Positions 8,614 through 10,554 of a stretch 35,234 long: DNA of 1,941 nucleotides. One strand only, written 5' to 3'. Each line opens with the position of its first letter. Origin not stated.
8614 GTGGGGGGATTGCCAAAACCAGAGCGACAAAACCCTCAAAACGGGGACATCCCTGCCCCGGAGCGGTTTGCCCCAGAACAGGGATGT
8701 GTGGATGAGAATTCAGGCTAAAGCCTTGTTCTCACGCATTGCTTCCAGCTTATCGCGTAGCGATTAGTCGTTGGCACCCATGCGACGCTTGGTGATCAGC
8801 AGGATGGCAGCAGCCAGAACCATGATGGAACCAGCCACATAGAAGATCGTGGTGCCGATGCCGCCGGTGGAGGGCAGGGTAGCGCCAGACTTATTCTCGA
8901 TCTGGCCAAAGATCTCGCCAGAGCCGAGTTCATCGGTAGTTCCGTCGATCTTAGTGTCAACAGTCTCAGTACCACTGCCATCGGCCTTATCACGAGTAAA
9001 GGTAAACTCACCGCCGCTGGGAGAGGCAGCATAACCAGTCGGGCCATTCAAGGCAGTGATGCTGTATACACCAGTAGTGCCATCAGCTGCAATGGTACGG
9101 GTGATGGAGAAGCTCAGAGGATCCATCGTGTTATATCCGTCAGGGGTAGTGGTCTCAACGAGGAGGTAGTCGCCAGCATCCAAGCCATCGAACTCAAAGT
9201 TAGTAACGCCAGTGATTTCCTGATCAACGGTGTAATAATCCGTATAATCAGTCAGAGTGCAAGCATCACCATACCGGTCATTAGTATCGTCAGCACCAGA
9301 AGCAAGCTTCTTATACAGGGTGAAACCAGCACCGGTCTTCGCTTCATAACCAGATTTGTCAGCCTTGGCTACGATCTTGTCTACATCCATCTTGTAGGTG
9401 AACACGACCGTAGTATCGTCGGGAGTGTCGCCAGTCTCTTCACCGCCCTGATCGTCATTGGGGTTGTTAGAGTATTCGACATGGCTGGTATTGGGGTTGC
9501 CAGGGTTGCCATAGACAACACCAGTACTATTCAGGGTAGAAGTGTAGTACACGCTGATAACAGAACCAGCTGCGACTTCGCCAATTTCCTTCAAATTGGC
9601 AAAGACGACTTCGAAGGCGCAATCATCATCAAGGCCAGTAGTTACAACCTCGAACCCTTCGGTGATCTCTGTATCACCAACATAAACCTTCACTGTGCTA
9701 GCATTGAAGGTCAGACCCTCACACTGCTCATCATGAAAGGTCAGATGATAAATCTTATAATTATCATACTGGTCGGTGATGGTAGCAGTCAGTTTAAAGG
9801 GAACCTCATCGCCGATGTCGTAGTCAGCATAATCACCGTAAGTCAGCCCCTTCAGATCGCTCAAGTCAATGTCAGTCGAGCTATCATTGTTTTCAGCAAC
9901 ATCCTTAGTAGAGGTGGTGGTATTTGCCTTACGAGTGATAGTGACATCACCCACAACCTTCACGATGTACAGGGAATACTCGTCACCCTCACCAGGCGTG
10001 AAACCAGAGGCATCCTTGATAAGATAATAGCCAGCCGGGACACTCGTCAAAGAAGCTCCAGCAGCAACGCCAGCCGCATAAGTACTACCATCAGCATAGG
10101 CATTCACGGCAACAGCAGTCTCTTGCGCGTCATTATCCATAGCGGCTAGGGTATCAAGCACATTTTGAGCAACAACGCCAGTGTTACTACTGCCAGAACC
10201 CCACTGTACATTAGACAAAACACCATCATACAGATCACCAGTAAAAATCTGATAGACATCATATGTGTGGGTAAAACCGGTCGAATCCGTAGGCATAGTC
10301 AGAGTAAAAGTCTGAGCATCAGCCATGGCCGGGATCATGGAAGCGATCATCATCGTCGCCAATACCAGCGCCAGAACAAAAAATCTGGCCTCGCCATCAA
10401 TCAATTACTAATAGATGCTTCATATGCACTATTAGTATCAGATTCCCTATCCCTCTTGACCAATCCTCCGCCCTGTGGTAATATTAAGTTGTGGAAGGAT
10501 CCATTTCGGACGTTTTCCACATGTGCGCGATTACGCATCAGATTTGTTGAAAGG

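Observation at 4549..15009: Family of LPXTG pilin cassettes with conserved ends, divergent cores, doubtful start sites and recombination scars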

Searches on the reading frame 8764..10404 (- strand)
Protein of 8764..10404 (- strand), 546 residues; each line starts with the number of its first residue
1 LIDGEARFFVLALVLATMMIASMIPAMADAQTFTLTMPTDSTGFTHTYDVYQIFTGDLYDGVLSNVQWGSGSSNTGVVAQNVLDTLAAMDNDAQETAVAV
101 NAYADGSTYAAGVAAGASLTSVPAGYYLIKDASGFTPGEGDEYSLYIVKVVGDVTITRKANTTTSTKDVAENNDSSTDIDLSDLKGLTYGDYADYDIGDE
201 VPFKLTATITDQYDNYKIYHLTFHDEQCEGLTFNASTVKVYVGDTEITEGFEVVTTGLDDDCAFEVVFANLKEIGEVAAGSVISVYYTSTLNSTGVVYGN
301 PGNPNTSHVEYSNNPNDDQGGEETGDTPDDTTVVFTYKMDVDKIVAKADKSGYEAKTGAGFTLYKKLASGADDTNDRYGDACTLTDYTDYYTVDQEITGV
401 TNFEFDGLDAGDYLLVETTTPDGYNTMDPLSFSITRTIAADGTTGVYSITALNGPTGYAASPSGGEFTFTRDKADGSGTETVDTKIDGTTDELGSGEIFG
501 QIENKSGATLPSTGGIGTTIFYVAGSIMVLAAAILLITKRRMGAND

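Call 11: search_protein_families(library=pfam, proteins=[window:8764-10404:-], max_evalue=0.01)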
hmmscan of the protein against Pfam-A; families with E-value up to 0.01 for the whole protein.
window:8764-10404:- (546 aa): 3 families
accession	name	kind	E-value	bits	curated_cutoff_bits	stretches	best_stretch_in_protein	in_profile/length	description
PF16569.11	GramPos_pilinBB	-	3.9e-21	76.5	30.5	1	197-315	1-116/116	Gram-positive pilin backbone subunit 2, Cna-B-like domain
PF17802.7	SpaA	-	2.5e-08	34.4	23.1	1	345-436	5-78/91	Prealbumin-like fold domain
PF00746.26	Gram_pos_anchor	-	1.3e-07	31.8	20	1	503-541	2-40/43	LPXTG cell wall anchor motif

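Call 15: find_homologous_proteins(query=window:8764-10404:-, max_evalue=0.00001)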
Query window:8764-10404:- (546 aa): 3974 proteins with E <= 0.00001 among 8000 candidates; the best 120 are listed.
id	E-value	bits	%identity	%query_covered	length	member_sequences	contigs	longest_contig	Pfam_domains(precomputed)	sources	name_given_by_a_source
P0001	0.0e+0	1151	100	97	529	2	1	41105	PF17802.8,PF00746.27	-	-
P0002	1.1e-122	429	47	98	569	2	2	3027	PF16569.12,PF00746.27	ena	-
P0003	7.7e-122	426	46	98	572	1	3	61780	PF17802.8,PF00746.27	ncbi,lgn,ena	-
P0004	1.1e-120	422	46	98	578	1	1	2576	PF17802.8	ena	-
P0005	1.5e-119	419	45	98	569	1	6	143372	PF17802.8,PF00746.27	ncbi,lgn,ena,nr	ncbi:MAG: isopeptide-forming domain-containing fimbrial protein [Solobacterium sp.]|nr:isopeptide-fo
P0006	8.4e-118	413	45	98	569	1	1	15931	PF17802.8,PF00746.27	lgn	-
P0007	2.8e-117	411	45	98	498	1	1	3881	PF16569.12,PF17802.8,PF00746.27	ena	-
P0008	3.1e-117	411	45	98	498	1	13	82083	PF16569.12,PF17802.8,PF00746.27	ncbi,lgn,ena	-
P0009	3.5e-117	411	46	98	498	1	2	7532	PF16569.12,PF17802.8,PF00746.27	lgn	-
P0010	1.8e-116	408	45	98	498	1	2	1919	PF16569.12,PF17802.8,PF00746.27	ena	-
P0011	4.7e-115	404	46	98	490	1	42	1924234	PF16569.12,PF17802.8,PF00746.27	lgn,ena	-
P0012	1.6e-114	402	46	98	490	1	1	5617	PF16569.12,PF17802.8,PF00746.27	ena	-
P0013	1.7e-114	402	46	98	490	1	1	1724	PF16569.12,PF17802.8,PF00746.27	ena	-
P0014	1.9e-114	402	44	98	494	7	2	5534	PF16569.12,PF17802.8,PF00746.27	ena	-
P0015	2.3e-114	401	45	98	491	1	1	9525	PF16569.12,PF17802.8,PF00746.27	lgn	-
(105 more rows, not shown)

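Call 57: search_protein_representatives(alignment_id=A2)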
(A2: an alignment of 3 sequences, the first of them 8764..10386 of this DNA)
Query: 3 sequences, 568 profile positions. Proteins with E-value up to 0.001 (for the whole library): 17862; up to 1e-10: 12187; up to 1e-30: 5277. The best 150 are listed.
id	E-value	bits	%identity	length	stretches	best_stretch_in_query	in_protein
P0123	1.1e-248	843.4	-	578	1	12-568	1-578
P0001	1.5e-233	793.3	-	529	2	137-568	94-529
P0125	1.5e-175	601.8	-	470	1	18-568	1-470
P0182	1.0e-160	552.9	-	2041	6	181-505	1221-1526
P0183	3.2e-123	429.1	-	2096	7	187-475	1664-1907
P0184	1.8e-118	413.4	-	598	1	4-563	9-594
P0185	2.3e-112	393.2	-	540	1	5-567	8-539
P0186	2.3e-110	386.6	-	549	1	4-568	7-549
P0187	6.1e-108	378.6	-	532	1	4-567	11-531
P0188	7.0e-105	368.5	-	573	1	2-564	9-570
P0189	3.4e-104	366.2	-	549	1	4-565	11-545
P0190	1.2e-103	364.5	-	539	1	7-564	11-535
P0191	5.9e-103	362.2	-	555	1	6-566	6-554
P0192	3.1e-102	359.8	-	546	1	4-567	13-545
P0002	5.2e-101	355.8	-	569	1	4-567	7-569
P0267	5.9e-88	312.6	-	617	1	3-568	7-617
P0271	1.0e-87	311.9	-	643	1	3-568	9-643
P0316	7.5e-85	302.4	-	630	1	3-568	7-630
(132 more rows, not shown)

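Call 59: find_encoding_contigs(protein=P0271, flank=10000, max_places=4)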
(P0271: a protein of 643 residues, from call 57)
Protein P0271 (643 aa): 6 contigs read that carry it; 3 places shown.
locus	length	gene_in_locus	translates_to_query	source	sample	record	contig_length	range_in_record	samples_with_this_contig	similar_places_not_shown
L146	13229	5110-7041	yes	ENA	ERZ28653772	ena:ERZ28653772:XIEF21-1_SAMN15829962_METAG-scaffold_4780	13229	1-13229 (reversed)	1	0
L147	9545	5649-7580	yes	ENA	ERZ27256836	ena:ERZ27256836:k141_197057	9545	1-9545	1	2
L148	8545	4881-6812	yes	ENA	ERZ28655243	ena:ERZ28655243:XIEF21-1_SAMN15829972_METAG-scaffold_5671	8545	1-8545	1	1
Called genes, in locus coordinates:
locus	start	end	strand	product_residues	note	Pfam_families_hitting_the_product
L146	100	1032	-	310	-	-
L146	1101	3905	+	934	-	PF17802:SpaA, PF00746:Gram_pos_anchor (weak)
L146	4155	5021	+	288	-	PF04754:Transposase_31 (faint)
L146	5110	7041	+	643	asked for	PF17802:SpaA, PF00746:Gram_pos_anchor (weak)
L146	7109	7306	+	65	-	-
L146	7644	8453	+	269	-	PF12784:PDDEXK_2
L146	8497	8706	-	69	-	-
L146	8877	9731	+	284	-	-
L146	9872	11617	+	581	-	PF17802:SpaA, PF00746:Gram_pos_anchor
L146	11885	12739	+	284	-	-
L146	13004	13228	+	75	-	?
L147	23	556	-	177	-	-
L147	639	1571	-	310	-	-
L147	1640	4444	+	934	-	PF17802:SpaA, PF00746:Gram_pos_anchor (weak)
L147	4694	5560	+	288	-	PF04754:Transposase_31 (faint)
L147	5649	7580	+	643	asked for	PF17802:SpaA, PF00746:Gram_pos_anchor (weak)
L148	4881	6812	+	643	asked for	PF17802:SpaA, PF00746:Gram_pos_anchor (weak)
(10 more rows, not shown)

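Call 60: find_encoding_contigs(protein=P0267, flank=10000, max_places=4)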
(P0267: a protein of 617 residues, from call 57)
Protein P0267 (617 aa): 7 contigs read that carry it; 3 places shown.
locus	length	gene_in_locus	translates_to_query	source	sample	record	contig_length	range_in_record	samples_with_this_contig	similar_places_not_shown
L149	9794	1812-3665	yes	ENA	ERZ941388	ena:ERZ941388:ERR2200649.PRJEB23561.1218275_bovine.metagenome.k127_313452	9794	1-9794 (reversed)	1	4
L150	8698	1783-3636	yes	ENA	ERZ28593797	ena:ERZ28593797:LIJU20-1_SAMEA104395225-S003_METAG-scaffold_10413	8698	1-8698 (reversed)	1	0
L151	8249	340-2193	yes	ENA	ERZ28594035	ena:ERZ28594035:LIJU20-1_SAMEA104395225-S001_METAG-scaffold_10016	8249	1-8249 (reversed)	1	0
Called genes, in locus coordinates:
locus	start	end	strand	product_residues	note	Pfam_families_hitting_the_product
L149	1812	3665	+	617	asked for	PF17802:SpaA (weak), PF00746:Gram_pos_anchor (weak)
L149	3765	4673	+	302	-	-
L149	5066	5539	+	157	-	-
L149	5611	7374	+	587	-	-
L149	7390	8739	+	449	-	-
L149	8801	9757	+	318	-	-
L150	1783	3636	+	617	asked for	PF17802:SpaA (weak), PF00746:Gram_pos_anchor (weak)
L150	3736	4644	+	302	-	-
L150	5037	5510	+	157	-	-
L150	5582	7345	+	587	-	-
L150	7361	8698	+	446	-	?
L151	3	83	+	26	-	?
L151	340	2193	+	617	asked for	PF17802:SpaA (weak), PF00746:Gram_pos_anchor (weak)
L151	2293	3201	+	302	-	-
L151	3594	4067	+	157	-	-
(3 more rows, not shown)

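Call 64: find_encoding_contigs(protein=P0316, flank=10000, max_places=5)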
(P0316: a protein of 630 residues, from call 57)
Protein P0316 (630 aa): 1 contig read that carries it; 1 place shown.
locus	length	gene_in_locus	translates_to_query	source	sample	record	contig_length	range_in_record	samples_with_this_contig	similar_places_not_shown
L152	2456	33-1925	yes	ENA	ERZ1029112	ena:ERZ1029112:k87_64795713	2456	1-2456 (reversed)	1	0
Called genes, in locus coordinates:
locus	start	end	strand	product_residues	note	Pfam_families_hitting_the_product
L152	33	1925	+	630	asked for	PF16569:GramPos_pilinBB (weak), PF17802:SpaA (weak), PF00746:Gram_pos_anchor (weak)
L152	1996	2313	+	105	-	-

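Call 70: search_protein_families(library=ncbifam, proteins=[window:8764-10404:-, L146:4155-5021:+, L146:11885-12739:+], max_evalue=0.001)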
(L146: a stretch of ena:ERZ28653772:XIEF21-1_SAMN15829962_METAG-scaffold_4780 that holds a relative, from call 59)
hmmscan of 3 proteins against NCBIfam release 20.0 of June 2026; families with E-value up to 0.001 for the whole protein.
window:8764-10404:- (546 aa): 3 families
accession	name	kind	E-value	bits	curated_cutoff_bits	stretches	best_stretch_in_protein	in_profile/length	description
NF033902.0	iso_D2_wall_anc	subfamily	1.1e-18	67.3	95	2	175-439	220-484/540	SpaH/EbpB family LPXTG-anchored major pilin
TIGR04226.1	RrgB_K2N_iso_D2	domain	1e-17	65.1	30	1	162-312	2-123/123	isopeptide-forming domain-containing fimbrial protein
TIGR01167.1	LPXTG_anchor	domain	5.9e-05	23.5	15.9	1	509-541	1-32/34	LPXTG cell wall anchor domain-containing protein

L146:4155-5021:+ (288 aa): 0 families

L146:11885-12739:+ (284 aa): 0 families

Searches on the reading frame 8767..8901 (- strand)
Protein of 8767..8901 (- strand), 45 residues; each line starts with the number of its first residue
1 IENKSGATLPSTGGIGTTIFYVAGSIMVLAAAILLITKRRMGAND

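Call 41: find_homologous_proteins(query=window:8767-8901:-, max_evalue=0.001)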
Query seq(45 aa) (45 aa): 56 proteins with E <= 0.001 among 58 candidates.
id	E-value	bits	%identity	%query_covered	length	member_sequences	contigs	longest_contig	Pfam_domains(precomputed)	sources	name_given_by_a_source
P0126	2.9e-15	71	86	96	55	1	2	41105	PF00746.27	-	-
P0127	5.3e-15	70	82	100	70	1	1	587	PF00746.27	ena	-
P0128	7.0e-15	70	95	89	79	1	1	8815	PF00746.27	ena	-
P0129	8.7e-15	70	82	100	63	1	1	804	PF00746.27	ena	-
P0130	2.6e-14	68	86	96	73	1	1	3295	PF00746.27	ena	-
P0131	2.7e-13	65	84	96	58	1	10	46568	-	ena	-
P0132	4.2e-13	65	80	91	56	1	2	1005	PF00746.27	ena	-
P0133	1.0e-12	63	74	96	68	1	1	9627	PF00746.27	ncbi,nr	ncbi:MAG: LPXTG cell wall anchor domain-containing protein, partial [Clostridia bacterium]|nr:LPXTG 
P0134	1.2e-12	63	73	98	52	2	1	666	PF00746.27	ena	-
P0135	2.2e-12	62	77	96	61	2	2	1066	PF00746.27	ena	-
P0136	2.5e-12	62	73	98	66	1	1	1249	PF00746.27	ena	-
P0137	4.5e-12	61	71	100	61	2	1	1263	PF00746.27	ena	-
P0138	5.8e-12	61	78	91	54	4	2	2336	PF00746.27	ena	-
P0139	8.0e-12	61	70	98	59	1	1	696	PF00746.27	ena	-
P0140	8.7e-12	61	79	87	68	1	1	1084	PF00746.27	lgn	-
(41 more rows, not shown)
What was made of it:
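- Tried and rejected: Protein search with the 45-residue C-terminus (call 41).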

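Call 43: find_encoding_contigs(protein=P0131, flank=10000, max_places=6)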
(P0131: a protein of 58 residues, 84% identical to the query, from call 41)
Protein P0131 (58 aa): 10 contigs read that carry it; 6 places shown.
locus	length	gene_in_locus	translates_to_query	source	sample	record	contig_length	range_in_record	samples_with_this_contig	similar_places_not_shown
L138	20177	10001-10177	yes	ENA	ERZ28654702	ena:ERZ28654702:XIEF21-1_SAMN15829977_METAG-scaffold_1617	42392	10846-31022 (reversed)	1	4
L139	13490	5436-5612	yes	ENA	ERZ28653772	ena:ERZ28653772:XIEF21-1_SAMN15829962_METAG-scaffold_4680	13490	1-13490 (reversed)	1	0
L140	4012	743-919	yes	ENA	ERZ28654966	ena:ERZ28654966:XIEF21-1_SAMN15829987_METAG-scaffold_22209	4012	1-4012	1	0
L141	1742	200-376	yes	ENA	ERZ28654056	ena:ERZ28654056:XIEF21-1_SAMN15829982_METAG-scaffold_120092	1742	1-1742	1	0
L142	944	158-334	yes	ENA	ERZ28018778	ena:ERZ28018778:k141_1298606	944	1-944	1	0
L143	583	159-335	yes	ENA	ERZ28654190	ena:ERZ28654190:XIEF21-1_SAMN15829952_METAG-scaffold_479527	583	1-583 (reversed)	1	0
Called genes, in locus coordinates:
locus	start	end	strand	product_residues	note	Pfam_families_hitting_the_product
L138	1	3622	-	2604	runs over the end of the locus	-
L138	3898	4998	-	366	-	-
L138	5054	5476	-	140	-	-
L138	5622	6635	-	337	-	PF18941:DUF5688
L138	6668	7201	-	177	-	PF18143:HAD_SAK_2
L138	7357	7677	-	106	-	-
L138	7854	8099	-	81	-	PF01381:HTH_3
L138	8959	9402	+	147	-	-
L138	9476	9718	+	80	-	-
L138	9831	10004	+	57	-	-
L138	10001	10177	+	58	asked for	-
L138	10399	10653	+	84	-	PF02604:PhdYeFM_antitox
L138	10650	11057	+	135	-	-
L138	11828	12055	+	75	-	PF12668:DUF3791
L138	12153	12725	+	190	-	PF13151:DUF3990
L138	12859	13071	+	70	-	-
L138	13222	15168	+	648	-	PF17802:SpaA (weak), PF00746:Gram_pos_anchor (weak)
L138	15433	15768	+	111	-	PF01909:NTP_transf_2, PF18765:Polbeta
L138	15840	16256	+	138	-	PF05168:HEPN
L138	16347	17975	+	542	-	PF17802:SpaA, PF00746:Gram_pos_anchor (weak)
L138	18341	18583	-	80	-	-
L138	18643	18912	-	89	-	PF14192:DUF4314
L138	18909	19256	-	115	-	-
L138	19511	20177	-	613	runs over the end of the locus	PF16569:GramPos_pilinBB, PF17802:SpaA, PF00746:Gram_pos_anchor (weak)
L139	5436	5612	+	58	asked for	-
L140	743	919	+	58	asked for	-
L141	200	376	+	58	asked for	-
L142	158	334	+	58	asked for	-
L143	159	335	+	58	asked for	-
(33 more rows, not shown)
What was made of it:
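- They occur in the same samples as this organism: L138/L139 and L146-148 (calls 43, 59).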

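Call 50: find_encoding_contigs(protein=P0128, flank=10000, max_places=4)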
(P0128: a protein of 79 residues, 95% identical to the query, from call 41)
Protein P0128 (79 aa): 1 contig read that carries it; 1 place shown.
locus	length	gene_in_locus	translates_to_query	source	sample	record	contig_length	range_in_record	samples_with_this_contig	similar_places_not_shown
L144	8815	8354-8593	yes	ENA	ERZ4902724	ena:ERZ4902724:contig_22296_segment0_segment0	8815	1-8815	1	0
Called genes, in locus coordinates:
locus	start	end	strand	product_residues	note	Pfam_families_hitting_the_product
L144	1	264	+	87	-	?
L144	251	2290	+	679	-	PF01510:Amidase_2, PF18013:Phage_lysozyme2, PF05257:CHAP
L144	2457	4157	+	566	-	PF00239:Resolvase, PF07508:Recombinase, PF13408:Zn_ribbon_recom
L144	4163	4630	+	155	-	-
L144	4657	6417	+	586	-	PF00239:Resolvase, PF07508:Recombinase, PF13408:Zn_ribbon_recom (weak)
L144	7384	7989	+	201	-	PF16569:GramPos_pilinBB (weak)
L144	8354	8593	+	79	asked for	PF00746:Gram_pos_anchor (weak)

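Call 51: find_encoding_contigs(protein=P0130, flank=10000, max_places=4)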
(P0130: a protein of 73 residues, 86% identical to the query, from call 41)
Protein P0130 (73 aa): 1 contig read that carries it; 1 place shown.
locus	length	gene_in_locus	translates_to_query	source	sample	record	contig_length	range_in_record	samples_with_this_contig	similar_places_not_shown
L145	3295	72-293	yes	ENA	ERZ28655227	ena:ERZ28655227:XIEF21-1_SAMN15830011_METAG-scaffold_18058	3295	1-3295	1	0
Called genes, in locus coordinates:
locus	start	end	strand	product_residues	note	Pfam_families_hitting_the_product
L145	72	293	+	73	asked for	PF00746:Gram_pos_anchor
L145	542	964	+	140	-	-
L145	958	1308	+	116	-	PF05717:TnpB_IS66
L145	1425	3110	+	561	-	PF13005:zf-IS66, PF03050:DDE_Tnp_IS66, PF13817:DDE_Tnp_IS66_C (weak)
